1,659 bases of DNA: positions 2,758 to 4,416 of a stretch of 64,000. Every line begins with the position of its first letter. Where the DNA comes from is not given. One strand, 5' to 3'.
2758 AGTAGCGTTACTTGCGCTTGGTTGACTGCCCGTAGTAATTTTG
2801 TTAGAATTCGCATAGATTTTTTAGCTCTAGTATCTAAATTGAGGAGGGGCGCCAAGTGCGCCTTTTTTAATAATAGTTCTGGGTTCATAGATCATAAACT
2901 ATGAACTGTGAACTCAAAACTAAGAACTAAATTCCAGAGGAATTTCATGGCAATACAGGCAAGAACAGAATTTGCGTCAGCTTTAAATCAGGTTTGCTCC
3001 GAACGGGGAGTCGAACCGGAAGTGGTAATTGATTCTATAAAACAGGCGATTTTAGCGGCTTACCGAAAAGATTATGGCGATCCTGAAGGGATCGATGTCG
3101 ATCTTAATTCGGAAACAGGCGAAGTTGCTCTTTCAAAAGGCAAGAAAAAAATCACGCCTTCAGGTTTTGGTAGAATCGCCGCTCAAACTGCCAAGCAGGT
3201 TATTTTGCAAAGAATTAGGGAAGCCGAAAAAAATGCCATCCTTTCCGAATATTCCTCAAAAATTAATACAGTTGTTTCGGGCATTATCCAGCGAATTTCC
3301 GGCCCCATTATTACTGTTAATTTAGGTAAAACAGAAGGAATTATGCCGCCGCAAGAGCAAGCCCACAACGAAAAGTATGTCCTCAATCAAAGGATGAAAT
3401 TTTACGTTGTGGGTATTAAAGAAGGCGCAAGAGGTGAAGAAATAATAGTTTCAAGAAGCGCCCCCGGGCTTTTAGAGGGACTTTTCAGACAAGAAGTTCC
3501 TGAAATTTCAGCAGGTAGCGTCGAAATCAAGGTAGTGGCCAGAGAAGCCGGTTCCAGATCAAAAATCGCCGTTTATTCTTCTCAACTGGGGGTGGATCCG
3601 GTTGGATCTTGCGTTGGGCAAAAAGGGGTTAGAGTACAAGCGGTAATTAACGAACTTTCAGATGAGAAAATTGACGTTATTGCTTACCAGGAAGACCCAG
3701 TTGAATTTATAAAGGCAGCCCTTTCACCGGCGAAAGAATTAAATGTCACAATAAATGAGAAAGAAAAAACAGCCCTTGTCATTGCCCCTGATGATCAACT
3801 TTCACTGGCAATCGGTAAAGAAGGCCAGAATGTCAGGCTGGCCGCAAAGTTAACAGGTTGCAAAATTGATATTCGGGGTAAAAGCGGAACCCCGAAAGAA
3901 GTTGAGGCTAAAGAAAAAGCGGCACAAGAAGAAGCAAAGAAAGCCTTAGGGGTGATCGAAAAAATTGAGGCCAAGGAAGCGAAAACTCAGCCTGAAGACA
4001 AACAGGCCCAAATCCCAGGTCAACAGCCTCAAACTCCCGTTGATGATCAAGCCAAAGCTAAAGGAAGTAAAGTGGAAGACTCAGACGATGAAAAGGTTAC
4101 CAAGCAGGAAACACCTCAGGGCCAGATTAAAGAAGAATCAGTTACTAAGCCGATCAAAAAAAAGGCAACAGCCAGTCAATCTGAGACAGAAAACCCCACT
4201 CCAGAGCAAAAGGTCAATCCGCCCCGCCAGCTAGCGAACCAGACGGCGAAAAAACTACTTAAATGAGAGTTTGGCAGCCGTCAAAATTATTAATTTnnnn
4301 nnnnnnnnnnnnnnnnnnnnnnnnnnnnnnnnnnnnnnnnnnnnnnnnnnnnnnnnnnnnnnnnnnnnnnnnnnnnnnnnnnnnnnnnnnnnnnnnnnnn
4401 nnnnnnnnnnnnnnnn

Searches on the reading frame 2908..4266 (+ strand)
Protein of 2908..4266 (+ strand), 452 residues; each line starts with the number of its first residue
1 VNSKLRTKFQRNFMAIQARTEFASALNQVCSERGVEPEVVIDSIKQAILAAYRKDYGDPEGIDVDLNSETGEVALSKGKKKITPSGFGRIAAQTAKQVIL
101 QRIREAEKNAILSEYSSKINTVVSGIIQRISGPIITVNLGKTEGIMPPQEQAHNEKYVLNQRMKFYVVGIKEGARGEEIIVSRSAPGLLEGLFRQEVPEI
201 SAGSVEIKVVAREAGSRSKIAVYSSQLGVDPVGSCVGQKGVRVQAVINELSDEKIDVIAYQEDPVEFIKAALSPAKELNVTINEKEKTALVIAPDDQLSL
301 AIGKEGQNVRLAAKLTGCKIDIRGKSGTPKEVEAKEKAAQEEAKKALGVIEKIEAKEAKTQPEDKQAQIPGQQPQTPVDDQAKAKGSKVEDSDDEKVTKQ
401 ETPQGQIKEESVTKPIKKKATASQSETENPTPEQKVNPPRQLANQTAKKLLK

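Call 67: search_protein_families(library=pfam, proteins=[window:2908-4266:+], max_evalue=0.01)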
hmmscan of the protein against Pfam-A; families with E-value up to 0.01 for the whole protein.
window:2908-4266:+ (452 aa): 5 families
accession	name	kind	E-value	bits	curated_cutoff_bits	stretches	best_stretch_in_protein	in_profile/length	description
PF13184.12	KH_5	-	7.4e-27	93.7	27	1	214-282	1-69/69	NusA-like KH domain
PF08529.16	NusA_N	-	4.3e-18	66.1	23.8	2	21-78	1-58/119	NusA N-terminal domain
PF00013.35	KH_1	-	0.00017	21.8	21.5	1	291-334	4-50/66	KH domain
PF23095.1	KH_NusA_C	-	0.00019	21.8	34.2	1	294-325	6-37/59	Transcription termination/antitermination protein NusA, KH domain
PF22675.2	KH-I_KHDC4-BBP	-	0.0018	18.5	30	1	302-336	12-47/76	KHDC4/BBP-like, KH-domain type I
